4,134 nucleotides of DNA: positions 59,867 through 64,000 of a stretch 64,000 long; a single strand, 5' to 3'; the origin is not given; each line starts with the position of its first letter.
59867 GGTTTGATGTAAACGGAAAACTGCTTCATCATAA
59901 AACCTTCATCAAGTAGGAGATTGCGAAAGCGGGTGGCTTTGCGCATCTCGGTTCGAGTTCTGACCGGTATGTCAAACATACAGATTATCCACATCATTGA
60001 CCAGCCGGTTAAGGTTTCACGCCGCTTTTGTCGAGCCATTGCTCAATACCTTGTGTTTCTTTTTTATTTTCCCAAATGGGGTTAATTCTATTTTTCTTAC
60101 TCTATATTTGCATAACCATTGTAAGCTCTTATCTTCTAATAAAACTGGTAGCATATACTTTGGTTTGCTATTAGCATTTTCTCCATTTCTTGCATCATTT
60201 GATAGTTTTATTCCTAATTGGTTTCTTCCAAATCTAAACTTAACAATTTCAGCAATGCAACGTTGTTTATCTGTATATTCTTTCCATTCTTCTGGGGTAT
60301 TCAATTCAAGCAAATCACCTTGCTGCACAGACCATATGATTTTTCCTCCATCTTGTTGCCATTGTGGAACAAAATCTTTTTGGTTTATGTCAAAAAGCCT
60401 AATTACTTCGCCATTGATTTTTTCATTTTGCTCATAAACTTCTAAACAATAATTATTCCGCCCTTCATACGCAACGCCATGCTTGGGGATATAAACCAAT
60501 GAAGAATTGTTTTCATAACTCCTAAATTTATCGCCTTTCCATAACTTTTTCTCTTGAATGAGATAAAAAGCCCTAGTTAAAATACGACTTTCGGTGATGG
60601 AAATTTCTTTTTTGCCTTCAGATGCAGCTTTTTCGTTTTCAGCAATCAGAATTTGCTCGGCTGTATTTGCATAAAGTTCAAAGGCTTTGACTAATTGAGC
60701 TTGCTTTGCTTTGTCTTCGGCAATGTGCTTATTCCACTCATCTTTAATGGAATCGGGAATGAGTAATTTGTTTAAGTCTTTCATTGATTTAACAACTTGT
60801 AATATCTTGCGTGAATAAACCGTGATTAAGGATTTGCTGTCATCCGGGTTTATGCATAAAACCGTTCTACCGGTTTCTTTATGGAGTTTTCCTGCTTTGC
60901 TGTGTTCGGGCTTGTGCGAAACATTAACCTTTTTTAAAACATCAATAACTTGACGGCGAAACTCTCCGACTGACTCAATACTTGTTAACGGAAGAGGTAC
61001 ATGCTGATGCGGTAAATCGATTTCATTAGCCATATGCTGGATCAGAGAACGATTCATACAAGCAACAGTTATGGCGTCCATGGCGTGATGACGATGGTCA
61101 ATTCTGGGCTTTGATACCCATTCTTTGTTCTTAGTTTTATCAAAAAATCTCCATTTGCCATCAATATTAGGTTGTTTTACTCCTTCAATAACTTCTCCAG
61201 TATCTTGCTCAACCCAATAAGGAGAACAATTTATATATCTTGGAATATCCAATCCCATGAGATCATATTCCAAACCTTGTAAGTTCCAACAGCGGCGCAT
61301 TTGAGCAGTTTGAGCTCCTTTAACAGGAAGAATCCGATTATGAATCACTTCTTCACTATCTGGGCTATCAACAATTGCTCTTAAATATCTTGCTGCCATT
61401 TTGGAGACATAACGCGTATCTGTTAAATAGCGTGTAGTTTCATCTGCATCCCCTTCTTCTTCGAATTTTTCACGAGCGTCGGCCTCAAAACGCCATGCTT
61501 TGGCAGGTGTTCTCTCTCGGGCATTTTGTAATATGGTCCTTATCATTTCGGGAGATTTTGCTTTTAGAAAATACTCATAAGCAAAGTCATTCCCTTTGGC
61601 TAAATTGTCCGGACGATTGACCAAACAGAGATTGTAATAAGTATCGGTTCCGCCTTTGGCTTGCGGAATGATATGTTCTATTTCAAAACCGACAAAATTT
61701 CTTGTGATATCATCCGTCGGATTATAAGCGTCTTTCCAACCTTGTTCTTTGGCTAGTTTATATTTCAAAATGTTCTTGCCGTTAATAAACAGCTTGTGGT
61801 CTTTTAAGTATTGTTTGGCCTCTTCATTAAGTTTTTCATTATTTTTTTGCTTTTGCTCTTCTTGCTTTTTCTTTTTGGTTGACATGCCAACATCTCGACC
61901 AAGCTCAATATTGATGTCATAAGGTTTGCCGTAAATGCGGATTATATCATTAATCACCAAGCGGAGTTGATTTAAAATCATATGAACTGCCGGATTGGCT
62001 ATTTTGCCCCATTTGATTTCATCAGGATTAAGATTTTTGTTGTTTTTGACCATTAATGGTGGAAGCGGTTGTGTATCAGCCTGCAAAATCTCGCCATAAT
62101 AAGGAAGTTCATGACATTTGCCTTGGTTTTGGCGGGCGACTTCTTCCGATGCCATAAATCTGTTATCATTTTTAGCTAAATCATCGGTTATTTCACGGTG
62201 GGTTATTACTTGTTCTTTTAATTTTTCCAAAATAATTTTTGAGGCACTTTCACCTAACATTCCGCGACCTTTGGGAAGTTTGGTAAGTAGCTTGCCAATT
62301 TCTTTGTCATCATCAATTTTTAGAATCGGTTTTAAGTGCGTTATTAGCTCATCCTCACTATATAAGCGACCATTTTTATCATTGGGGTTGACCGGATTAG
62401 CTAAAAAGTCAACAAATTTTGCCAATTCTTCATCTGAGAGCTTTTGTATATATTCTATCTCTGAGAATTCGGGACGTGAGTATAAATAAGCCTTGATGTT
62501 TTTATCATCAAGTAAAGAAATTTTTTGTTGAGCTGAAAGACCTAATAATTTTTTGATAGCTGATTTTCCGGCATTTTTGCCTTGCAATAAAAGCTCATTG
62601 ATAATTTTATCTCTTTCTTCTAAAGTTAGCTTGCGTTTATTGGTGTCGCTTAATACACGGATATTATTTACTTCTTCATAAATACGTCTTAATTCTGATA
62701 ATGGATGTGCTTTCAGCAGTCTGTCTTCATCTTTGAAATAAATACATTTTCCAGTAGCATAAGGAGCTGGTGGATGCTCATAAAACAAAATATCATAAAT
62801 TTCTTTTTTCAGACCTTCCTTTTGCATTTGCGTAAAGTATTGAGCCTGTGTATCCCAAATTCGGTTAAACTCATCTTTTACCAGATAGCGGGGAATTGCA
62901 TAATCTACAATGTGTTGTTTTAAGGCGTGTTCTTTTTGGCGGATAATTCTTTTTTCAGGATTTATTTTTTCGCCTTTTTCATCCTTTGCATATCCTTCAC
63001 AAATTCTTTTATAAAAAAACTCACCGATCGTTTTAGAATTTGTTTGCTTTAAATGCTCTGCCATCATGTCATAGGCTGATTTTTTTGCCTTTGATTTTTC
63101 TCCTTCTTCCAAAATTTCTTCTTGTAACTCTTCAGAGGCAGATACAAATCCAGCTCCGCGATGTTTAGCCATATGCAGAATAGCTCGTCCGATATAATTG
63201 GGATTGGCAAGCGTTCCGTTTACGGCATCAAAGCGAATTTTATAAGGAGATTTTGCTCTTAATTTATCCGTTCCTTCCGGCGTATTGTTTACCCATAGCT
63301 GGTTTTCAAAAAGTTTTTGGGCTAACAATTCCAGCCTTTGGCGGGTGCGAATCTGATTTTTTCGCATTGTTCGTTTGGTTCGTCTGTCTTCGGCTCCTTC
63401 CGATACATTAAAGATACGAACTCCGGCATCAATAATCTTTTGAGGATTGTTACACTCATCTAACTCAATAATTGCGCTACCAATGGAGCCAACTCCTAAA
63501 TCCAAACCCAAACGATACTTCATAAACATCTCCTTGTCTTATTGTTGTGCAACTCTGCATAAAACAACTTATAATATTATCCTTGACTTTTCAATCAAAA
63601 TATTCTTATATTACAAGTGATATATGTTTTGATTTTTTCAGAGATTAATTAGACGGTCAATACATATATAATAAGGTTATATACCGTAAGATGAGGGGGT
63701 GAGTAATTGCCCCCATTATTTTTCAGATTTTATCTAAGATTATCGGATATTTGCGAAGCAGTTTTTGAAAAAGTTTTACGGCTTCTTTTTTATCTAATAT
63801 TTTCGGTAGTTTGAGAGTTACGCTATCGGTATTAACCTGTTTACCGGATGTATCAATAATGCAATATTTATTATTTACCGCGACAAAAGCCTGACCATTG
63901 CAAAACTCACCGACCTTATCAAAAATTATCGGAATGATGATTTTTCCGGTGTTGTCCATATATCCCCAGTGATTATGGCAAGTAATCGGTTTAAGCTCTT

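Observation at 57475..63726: Type II CRISPR-Cas9 locus with rearranged architecture: cas1 on the opposite strand and on the far side of the array from cas9-cas2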

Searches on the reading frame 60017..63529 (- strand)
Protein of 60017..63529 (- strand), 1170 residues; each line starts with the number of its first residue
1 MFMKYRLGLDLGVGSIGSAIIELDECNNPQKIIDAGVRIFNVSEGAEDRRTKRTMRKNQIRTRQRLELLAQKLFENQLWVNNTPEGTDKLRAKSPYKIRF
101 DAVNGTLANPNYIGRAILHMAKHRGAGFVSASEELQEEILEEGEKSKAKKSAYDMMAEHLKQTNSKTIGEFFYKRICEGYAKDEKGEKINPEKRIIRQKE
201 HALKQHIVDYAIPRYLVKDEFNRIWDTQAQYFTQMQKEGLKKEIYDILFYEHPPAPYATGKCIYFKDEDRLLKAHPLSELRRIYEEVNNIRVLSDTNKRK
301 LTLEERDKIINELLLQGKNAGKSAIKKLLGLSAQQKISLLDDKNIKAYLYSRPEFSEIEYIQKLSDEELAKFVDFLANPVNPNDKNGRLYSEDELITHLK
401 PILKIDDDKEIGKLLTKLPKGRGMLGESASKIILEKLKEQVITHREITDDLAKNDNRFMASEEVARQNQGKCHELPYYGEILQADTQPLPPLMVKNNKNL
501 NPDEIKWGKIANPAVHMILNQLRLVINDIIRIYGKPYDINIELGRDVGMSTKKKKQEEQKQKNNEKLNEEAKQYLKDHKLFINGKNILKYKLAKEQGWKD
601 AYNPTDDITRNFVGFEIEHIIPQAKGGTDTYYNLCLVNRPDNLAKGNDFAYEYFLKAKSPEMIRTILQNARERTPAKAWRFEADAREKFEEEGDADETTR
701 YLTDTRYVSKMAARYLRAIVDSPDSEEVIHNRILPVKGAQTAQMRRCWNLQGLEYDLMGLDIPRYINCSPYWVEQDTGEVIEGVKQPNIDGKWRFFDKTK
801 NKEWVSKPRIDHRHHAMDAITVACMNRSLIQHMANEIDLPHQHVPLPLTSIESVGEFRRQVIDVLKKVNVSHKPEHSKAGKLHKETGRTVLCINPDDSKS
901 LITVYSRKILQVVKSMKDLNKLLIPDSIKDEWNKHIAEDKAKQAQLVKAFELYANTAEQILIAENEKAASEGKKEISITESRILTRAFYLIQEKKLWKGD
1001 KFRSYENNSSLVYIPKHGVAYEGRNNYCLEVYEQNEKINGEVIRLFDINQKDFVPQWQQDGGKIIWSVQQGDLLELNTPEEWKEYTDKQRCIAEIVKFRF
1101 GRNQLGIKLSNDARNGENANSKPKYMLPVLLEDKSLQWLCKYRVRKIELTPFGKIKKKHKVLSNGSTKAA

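Call 4: search_protein_families(library=ncbifam, proteins=[window:60017-63529:-], max_evalue=0.01)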
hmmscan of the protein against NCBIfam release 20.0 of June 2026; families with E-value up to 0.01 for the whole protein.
window:60017-63529:- (1170 aa): 3 families
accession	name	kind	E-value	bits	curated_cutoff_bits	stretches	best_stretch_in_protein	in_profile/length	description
TIGR01865.2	cas_Csn1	equivalog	4.7e-137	458.9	100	1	5-1153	1-1069/1070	type II CRISPR RNA-guided endonuclease Cas9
NF049971.1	CRISPR_Cas9d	exception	2.3e-33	115.9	375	2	509-955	460-838/986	type II CRISPR RNA-guided endonuclease Cas9d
NF040563.1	guided_IscB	equivalog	2.5e-07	30.1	175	1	611-672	201-259/314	RNA-guided endonuclease IscB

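Call 5: search_protein_families(library=pfam, proteins=[window:60017-63529:-], max_evalue=0.01)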
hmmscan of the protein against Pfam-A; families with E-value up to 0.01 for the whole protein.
window:60017-63529:- (1170 aa): 5 families
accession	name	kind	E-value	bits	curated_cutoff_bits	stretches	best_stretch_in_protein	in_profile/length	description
PF18541.7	RuvC_III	-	1.7e-23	84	26.2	1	698-837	7-119/179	RuvC endonuclease subdomain 3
PF18470.6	Cas9_a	-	1e-06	29.1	26.9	1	259-335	7-86/221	Cas9 alpha-helical lobe domain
PF13395.12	HNH_4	-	3.1e-06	27.5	22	1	614-651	17-54/54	HNH endonuclease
PF01844.29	HNH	-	4.6e-05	23.9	21.4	1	614-647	13-46/47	HNH endonuclease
PF14279.12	HNH_5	-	0.00083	19.7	27.5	1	614-635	12-36/56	HNH endonuclease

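Call 7: find_homologous_proteins(query=window:60017-63529:-, max_evalue=1e-20)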
Query window:60017-63529:- (1170 aa): 1165 proteins with E <= 1e-20 among 8000 candidates; the best 120 are listed.
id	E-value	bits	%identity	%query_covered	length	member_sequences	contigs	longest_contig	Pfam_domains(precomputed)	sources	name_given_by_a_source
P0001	0.0e+0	2479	93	100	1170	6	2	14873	PF13395.13,PF01844.30,PF18470.7,PF18541.8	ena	-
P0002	0.0e+0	2403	89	100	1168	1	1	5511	PF13395.13,PF01844.30,PF18470.7,PF18541.8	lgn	-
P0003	0.0e+0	2372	89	100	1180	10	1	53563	PF13395.13,PF18470.7,PF18541.8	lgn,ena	-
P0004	0.0e+0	2371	88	100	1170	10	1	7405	PF13395.13,PF01844.30,PF18470.7,PF18541.8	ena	-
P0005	0.0e+0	2348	89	100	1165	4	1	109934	PF13395.13,PF01844.30,PF18470.7,PF18541.8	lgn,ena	-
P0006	0.0e+0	2313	88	100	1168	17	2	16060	PF13395.13,PF01844.30,PF18470.7,PF18541.8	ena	-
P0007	0.0e+0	2312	87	100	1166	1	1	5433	PF13395.13,PF01844.30,PF18470.7,PF18541.8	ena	-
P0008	0.0e+0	2312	85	100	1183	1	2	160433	PF13395.13,PF01844.30,PF18470.7,PF18541.8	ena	-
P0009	0.0e+0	2282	86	100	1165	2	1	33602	PF13395.13,PF01844.30,PF18470.7,PF18541.8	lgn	-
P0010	0.0e+0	2255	85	100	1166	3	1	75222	PF13395.13,PF01844.30,PF18470.7,PF18541.8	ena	-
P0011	0.0e+0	2247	85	100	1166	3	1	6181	PF13395.13,PF01844.30,PF18470.7,PF18541.8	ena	-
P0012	0.0e+0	2232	84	100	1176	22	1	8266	PF13395.13,PF01844.30,PF18470.7,PF18541.8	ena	-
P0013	0.0e+0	2227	84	100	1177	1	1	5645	PF13395.13,PF01844.30,PF18470.7,PF18541.8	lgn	-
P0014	0.0e+0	2195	83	100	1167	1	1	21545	PF13395.13,PF01844.30,PF18470.7,PF18541.8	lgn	-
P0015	0.0e+0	2189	82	100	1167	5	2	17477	PF13395.13,PF01844.30,PF18470.7,PF18541.8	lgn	-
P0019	0.0e+0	2021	75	100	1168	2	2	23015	PF13395.13,PF01844.30,PF18470.7,PF18541.8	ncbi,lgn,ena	-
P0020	0.0e+0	1995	75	100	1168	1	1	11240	PF13395.13,PF01844.30,PF18470.7,PF18541.8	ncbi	-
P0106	0.0e+0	1634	63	100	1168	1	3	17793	PF13395.13,PF01844.30,PF18541.8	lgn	-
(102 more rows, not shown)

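Call 10: find_related_loci(query=A1, collection=genome_contigs, flank=10000)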
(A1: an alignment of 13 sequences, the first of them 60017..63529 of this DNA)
Query A1 (1170 aa) in genome_contigs; peptide patterns used: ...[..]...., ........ (x = any residue, [..] = any of these).
188 stretches matched a pattern; 155 encode a relative of the query (tblastn E <= 1e-3); the best 80 are kept; 80 distinct loci.
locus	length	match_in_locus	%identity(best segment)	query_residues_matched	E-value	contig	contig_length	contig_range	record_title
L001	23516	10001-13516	94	1-1170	0e+0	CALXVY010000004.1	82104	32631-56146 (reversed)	MAG: uncultured Alphaproteobacteria bacterium isolate BRZ_KI__bin16 genome assembly, contig: BRZ_KI__NODE_419_length_821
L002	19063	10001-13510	88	3-1170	0e+0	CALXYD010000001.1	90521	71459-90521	MAG: uncultured Alphaproteobacteria bacterium isolate BRZ_KS__bin39 genome assembly, contig: BRZ_KS__NODE_285_length_905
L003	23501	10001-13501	89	1-1170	0e+0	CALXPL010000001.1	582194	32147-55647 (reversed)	MAG: uncultured Alphaproteobacteria bacterium isolate BRZ_FQ__bin96 genome assembly, contig: BRZ_FQ__NODE_1_length_58219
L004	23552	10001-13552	86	1-1170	0e+0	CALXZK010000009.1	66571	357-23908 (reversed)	MAG: uncultured Alphaproteobacteria bacterium isolate BRZ_QR__bin60 genome assembly, contig: BRZ_QR__NODE_276_length_665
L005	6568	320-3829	84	2-1170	0e+0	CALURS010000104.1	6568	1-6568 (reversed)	MAG: Candidatus Gastranaerophilales bacterium isolate BRZ_SF__bin12 genome assembly, contig: BRZ_SF__NODE_18570_length_6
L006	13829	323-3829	84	3-1170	0e+0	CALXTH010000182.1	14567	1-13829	MAG: uncultured Alphaproteobacteria bacterium isolate E30__bin229 genome assembly, contig: E30__k127_2159509, whole geno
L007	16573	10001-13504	80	1-1170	0e+0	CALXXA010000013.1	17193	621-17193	MAG: uncultured Alphaproteobacteria bacterium isolate E30__bin278 genome assembly, contig: E30__k127_198194, whole genom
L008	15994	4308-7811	75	3-1170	0e+0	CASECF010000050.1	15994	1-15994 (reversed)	uncultured Alphaproteobacteria bacterium isolate CO.O65.metabat-bins.242 genome assembly, contig: CO.O65.metabat-bins.24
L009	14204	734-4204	74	1-1170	0e+0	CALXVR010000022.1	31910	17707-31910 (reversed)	MAG: uncultured Alphaproteobacteria bacterium isolate BRZ_SB__bin123 genome assembly, contig: BRZ_SB__NODE_1971_length_3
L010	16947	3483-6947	72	3-1170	0e+0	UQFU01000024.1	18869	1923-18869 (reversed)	uncultured Alphaproteobacteria bacterium isolate UMGS241 genome assembly, contig: NODE_1304_length_18869_cov_5.306474, w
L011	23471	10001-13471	71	1-1170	0e+0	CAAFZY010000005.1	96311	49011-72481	MAG TPA_asm: Alphaproteobacteria bacterium, isolate HGM16767, WGS project CAAFZY010000000 data, contig: SRS475987_54_k11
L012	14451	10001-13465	71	3-1170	0e+0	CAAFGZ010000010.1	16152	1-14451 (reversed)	MAG TPA_asm: Alphaproteobacteria bacterium, isolate HGM16772, WGS project CAAFGZ010000000 data, contig: SRS146812_107_k9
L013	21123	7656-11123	71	3-1170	0e+0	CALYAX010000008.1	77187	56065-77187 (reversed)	MAG: uncultured Alphaproteobacteria bacterium isolate BRZ_DH__bin41 genome assembly, contig: BRZ_DH__NODE_379_length_771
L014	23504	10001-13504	69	2-1165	0e+0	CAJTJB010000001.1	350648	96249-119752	MAG TPA_asm: uncultured Alphaproteobacteria bacterium isolate MGBC103325 genome assembly, contig: MGBC103325.1, whole ge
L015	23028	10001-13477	69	1-1170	0e+0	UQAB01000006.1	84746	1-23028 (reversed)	uncultured Azospirillum sp. isolate UMGS63 genome assembly, contig: NODE_261_length_84746_cov_9.146712, whole genome sho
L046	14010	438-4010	55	3-1168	0e+0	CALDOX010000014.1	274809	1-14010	MAG TPA_asm: uncultured Alphaproteobacteria bacterium isolate SRR6425755_bin.60_CONCOCT_v1.1_MAG genome assembly, contig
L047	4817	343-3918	55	3-1168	0e+0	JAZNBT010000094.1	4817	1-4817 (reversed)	MAG: Alphaproteobacteria bacterium isolate T1900044741_TS20190207.MAGScoT_cleanbin_000004 SGB_2063_k141_1436687, whole g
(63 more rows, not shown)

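Call 38: search_solved_structures(query=window:60017-63529:-, max_evalue=0.001)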
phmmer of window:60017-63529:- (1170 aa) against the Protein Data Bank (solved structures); distinct sequences matched with E-value up to 0.001: 42.
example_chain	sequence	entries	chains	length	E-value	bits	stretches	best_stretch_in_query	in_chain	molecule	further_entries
9ar4_A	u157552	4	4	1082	1.2e-38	135.7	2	509-751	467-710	CRISPR-associated endonuclease Cas9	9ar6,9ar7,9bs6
8jtj_A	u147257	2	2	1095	1.2e-33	119.1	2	509-750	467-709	CRISPR-associated endonuclease Cas9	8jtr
8ja0_A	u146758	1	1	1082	3.5e-33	117.6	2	506-717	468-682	CRISPR-associated endonuclease Cas9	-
6kc8_A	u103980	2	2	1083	3.5e-33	117.6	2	506-717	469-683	CRISPR-associated endonuclease Cas9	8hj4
6jdq_A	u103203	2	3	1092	3.6e-33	117.6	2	506-717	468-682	CRISPR-associated endonuclease Cas9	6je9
8uza_A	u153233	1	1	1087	1.4e-32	115.6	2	509-750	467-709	CRISPR-associated endonuclease Cas9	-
8uzb_A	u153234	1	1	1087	2.2e-32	114.9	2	509-750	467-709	CRISPR-associated endonuclease Cas9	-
21dz_A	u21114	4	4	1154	3.4e-32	114.4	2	506-750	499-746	CRISPR-associated endonuclease Cas9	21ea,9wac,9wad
6jdv_A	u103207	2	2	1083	7.8e-32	113.2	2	506-717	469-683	CRISPR-associated endonuclease Cas9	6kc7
8hnt_A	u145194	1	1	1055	8.2e-32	113.1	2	504-750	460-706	CRISPR-associated endonuclease Cas9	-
6je4_A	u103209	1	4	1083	9.4e-31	109.6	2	506-717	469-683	CRISPR-associated endonuclease Cas9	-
6je3_A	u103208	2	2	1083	1.9e-30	108.6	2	506-717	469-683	CRISPR-associated endonuclease Cas9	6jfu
8hnw_A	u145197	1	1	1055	1.9e-30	108.6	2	504-750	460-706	CRISPR-associated endonuclease Cas9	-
8hnv_A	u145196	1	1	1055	2.4e-29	104.9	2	504-750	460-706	CRISPR-associated endonuclease Cas9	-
8zcy_A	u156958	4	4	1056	7e-26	93.4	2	510-750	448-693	CRISPR-associated endonuclease Cas9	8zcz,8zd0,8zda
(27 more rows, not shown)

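Call 58: search_protein_families(library=padloc, proteins=[window:60017-63529:-], max_evalue=0.001)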
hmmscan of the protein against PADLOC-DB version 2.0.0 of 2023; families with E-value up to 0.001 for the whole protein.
window:60017-63529:- (1170 aa): 5 families
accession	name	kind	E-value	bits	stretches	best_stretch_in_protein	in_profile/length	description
PDLC01256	Cas9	-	1.2e-83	280.1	1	4-751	1-655/711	"CAS-II-A,CAS-II-B,CAS-II-C; effector__SPE"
PDLC01460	Cas9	-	2.8e-70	235.6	1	4-751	2-639/901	"CAS-II-A,CAS-II-B,CAS-II-C; effector__SPE"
PDLC00973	Cas9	-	9.6e-63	210.9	1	4-751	1-761/830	CRISPR subtype II RNA-guided endonuclease Cas9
PDLC00975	Cas9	-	5.2e-47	158.7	1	2-750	2-751/1120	Cas9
PDLC01580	Cas9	-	1.1e-17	61.4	2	264-750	519-964/1329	"CAS-II-A,CAS-II-B,CAS-II-C; effector__SPE"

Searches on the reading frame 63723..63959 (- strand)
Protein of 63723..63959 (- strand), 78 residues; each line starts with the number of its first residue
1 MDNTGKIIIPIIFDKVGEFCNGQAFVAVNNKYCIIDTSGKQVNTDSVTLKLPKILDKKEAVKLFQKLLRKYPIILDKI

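Call 4: search_protein_families(library=ncbifam, proteins=[window:63723-63959:-], max_evalue=0.01)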
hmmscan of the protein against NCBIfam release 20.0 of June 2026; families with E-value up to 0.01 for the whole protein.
window:63723-63959:- (78 aa): 0 families

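Call 5: search_protein_families(library=pfam, proteins=[window:63723-63959:-], max_evalue=0.01)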
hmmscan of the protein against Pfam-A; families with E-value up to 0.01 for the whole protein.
window:63723-63959:- (78 aa): 1 family
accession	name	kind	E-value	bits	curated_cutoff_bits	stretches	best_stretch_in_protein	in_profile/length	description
PF14903.11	WG_beta_rep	-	5.9e-07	29.9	25.6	1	1-32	4-35/35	WG containing repeat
